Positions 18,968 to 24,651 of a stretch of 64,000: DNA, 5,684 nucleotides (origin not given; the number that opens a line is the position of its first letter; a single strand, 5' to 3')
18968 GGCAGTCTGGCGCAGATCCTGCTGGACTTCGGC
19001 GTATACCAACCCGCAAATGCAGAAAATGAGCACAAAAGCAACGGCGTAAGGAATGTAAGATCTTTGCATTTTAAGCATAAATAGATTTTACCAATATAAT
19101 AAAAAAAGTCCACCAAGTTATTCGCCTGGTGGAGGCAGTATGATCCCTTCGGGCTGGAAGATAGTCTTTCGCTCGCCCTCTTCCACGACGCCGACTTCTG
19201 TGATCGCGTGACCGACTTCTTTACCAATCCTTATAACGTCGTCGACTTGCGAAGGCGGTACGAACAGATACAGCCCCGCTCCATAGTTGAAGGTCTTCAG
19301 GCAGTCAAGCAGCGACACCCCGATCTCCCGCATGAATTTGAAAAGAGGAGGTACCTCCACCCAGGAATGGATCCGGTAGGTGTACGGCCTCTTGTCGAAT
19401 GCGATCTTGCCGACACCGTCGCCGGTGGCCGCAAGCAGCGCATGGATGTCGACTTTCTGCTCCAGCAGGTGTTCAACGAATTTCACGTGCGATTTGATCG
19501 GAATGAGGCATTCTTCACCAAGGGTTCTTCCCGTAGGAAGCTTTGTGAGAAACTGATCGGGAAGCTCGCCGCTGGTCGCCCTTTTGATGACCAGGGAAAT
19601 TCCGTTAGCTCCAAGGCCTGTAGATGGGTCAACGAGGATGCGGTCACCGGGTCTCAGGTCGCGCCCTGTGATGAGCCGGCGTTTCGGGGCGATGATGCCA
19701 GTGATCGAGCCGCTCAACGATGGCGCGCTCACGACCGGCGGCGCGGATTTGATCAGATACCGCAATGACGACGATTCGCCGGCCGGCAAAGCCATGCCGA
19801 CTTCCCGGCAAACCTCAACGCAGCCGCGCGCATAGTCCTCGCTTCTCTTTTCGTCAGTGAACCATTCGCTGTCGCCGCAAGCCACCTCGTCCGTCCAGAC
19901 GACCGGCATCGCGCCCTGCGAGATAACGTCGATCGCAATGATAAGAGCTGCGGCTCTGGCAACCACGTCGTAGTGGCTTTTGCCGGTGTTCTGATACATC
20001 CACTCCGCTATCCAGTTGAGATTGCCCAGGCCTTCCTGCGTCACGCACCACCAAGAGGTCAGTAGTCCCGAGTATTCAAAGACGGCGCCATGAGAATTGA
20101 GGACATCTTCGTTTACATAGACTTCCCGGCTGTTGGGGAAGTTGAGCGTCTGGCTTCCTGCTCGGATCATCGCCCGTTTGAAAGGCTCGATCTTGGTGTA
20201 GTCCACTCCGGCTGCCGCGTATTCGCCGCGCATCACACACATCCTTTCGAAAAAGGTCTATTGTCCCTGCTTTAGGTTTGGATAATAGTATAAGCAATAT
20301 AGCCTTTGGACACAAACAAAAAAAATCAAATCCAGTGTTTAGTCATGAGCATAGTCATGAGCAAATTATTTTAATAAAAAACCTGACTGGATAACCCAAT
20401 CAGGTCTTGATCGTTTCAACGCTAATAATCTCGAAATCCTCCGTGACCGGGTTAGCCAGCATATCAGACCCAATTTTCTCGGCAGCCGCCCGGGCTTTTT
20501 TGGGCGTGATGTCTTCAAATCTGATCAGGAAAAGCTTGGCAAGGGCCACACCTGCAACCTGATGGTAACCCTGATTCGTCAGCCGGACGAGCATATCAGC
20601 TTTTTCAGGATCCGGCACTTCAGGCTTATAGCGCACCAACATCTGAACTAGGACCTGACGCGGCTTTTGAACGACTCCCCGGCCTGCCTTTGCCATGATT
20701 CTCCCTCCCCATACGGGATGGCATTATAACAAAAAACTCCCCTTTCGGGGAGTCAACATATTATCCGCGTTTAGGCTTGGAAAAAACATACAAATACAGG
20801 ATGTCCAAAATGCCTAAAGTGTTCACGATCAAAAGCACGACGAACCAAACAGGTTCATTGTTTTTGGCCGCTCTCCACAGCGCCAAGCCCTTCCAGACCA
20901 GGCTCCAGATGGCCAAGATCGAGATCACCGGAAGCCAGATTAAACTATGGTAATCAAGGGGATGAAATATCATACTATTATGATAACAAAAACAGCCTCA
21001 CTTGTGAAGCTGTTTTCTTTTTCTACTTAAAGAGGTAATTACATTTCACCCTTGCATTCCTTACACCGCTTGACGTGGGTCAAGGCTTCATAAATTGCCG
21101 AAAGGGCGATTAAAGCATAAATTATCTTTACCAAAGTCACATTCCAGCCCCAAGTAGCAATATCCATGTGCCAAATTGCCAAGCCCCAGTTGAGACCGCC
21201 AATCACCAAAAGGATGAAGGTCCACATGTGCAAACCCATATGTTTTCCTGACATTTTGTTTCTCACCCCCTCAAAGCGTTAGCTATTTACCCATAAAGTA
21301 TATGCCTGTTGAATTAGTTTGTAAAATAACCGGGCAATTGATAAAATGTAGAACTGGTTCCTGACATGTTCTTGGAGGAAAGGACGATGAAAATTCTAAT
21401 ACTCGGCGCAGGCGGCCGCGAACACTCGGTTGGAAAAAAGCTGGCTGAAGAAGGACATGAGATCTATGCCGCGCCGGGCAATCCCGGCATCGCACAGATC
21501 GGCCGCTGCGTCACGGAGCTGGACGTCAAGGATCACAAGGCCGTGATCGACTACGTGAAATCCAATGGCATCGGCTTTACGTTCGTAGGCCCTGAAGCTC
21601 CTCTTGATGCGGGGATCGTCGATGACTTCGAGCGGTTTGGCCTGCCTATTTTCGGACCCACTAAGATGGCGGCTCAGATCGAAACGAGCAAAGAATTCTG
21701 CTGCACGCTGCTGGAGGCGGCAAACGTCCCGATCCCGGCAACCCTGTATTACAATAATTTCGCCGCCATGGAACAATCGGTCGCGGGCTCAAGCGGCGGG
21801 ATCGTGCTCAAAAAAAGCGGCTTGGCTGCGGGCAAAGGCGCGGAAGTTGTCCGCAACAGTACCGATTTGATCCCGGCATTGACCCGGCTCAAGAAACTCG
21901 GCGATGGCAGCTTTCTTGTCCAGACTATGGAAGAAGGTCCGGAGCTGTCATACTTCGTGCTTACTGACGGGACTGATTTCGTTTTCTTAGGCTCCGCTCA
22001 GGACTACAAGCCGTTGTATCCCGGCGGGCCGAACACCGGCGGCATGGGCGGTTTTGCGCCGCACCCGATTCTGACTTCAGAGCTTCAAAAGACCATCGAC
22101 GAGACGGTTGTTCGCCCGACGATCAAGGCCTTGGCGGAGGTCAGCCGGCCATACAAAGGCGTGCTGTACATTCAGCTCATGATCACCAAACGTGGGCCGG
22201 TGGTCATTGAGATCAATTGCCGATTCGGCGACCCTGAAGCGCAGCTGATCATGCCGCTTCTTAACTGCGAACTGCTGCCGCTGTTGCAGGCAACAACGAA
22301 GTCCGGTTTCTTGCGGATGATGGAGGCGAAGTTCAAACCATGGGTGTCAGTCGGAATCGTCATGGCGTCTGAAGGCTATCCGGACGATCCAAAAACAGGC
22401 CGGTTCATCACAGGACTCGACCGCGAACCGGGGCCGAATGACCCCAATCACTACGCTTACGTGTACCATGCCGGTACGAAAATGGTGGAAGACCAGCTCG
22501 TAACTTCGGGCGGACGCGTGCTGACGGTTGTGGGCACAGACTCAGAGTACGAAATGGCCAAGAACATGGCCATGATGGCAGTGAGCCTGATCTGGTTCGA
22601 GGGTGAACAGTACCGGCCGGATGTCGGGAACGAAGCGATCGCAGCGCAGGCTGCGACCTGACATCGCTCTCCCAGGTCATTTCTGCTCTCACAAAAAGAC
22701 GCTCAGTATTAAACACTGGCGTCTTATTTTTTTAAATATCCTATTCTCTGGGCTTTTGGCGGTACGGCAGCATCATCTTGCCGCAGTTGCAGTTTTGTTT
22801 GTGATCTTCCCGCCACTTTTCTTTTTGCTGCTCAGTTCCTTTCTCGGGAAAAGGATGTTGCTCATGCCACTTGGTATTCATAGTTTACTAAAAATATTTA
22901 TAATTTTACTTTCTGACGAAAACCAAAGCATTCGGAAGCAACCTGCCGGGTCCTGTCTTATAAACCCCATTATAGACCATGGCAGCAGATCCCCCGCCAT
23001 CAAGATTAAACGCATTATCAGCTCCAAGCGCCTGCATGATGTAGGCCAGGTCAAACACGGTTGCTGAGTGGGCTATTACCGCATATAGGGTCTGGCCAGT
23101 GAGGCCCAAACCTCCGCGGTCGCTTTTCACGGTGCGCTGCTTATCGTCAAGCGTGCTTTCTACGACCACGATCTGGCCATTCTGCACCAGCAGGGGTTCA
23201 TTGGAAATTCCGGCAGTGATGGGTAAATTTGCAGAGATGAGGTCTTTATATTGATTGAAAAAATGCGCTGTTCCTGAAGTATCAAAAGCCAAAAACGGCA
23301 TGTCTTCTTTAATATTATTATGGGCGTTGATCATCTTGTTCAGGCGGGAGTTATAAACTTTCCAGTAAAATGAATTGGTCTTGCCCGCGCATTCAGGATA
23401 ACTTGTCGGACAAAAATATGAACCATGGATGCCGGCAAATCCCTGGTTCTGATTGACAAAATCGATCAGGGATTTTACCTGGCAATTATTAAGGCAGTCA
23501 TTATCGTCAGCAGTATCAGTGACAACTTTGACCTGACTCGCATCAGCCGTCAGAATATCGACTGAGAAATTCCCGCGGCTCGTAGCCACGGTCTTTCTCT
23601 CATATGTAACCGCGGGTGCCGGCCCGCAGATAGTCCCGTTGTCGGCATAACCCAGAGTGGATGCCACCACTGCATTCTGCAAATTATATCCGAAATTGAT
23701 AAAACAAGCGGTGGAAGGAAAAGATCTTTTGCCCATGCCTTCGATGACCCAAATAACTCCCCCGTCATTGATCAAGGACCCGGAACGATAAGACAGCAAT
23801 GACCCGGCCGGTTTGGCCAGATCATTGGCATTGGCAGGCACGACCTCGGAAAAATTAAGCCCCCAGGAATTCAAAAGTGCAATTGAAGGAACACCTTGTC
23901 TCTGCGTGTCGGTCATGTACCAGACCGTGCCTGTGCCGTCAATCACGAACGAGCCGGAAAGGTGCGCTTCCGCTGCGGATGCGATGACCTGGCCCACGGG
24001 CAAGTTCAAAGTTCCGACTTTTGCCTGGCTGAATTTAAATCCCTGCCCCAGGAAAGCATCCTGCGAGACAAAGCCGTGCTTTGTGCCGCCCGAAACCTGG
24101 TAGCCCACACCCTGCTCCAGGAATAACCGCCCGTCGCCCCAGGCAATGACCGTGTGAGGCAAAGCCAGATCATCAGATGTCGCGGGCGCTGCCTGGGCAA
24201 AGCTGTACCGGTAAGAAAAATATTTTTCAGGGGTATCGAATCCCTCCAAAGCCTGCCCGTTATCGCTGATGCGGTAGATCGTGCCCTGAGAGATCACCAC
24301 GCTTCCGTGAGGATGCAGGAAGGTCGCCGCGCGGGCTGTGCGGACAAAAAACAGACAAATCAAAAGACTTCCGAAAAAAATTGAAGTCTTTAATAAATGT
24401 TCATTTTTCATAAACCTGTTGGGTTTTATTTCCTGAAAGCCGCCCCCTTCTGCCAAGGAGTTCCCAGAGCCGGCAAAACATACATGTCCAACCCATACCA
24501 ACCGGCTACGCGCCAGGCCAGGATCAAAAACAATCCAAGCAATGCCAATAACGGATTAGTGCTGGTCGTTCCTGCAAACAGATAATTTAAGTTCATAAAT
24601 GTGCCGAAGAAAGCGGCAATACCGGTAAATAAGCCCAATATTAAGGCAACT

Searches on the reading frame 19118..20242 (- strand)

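Call 87: search_protein_families(library=pfam, proteins=[window:19118-20242:-], max_evalue=0.0001)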
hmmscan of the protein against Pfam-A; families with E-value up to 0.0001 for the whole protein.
window:19118-20242:- (374 aa): 2 families
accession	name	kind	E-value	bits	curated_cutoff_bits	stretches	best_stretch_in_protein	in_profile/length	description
PF02769.27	AIRS_C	-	1.5e-07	32.1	23.1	1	197-361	1-153/156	AIR synthase related protein, C-terminal domain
PF00586.29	AIRS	-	1.5e-06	29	24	1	89-183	31-111/112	AIR synthase related protein, N-terminal domain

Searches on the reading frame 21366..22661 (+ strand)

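Call 9: search_protein_families(library=pfam, proteins=[window:21366-22661:+], max_evalue=0.01)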
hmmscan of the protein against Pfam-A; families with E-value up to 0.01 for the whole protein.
window:21366-22661:+ (431 aa): 4 families
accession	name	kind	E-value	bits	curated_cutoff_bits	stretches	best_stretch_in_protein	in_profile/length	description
PF01071.24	GARS_A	-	6.2e-45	153.9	27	1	107-292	1-194/194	Phosphoribosylglycinamide synthetase, ATP-grasp (A) domain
PF02844.21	GARS_N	-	3.9e-30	105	29.5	1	8-106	1-100/100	Phosphoribosylglycinamide synthetase, N domain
PF02843.22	GARS_C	-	8.5e-25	87.4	34.8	1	328-422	1-91/92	Phosphoribosylglycinamide synthetase, C domain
PF02655.19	ATP-grasp_3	-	6.8e-07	29.9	23.2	1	109-288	4-158/160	ATP-grasp domain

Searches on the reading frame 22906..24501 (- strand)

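Call 9: search_protein_families(library=pfam, proteins=[window:22906-24501:-], max_evalue=0.01)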
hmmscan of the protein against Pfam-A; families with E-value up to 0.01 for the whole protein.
window:22906-24501:- (531 aa): 1 family
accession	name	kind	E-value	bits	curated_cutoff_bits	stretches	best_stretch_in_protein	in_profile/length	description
PF09992.14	NAGPA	-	9.8e-20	71.9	25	1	392-528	31-168/169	Phosphodiester glycosidase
